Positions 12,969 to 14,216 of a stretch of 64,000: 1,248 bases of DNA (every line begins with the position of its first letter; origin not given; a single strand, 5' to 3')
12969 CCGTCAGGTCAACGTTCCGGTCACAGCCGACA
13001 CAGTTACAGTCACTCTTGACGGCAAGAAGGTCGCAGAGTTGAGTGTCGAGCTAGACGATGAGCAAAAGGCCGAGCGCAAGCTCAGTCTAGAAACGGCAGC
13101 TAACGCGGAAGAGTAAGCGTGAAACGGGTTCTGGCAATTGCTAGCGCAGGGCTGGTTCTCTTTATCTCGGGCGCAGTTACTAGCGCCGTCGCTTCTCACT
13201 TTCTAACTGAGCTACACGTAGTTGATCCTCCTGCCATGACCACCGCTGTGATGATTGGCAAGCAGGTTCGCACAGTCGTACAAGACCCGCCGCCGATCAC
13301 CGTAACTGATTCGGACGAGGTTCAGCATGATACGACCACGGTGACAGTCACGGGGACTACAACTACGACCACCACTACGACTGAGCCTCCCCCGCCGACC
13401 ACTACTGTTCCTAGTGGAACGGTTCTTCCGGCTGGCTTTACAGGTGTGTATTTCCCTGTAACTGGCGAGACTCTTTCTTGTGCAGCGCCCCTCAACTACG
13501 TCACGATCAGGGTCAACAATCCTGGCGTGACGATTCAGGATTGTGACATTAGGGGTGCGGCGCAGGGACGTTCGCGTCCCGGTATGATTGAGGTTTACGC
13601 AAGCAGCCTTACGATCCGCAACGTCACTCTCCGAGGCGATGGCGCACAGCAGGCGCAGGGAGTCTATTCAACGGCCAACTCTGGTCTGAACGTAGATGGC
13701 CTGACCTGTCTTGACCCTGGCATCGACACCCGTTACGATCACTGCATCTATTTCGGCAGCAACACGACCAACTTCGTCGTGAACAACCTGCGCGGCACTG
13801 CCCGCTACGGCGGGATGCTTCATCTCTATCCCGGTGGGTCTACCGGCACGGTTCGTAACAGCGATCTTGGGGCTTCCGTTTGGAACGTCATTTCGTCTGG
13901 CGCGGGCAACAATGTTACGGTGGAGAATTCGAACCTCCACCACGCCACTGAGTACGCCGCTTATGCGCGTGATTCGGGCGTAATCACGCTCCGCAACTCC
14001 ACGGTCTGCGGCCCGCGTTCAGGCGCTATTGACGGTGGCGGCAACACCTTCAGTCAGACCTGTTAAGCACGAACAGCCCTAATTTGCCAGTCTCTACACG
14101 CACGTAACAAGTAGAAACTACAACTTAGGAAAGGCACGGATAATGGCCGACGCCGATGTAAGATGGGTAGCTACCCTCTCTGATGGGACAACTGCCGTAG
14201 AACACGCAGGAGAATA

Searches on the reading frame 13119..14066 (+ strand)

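Call 13: search_protein_families(library=phrogs, proteins=[window:13119-14066:+], max_evalue=0.001)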
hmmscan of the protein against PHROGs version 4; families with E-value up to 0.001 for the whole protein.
window:13119-14066:+ (315 aa): 0 families

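Call 58: search_protein_families(library=pfam, proteins=[window:13119-14066:+], max_evalue=0.01)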
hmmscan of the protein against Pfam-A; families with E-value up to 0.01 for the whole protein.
window:13119-14066:+ (315 aa): 1 family
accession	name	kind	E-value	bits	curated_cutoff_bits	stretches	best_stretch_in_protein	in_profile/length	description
PF13229.12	Beta_helix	-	2.9e-07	30.7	25.9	1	130-296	3-158/158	Right handed beta helix region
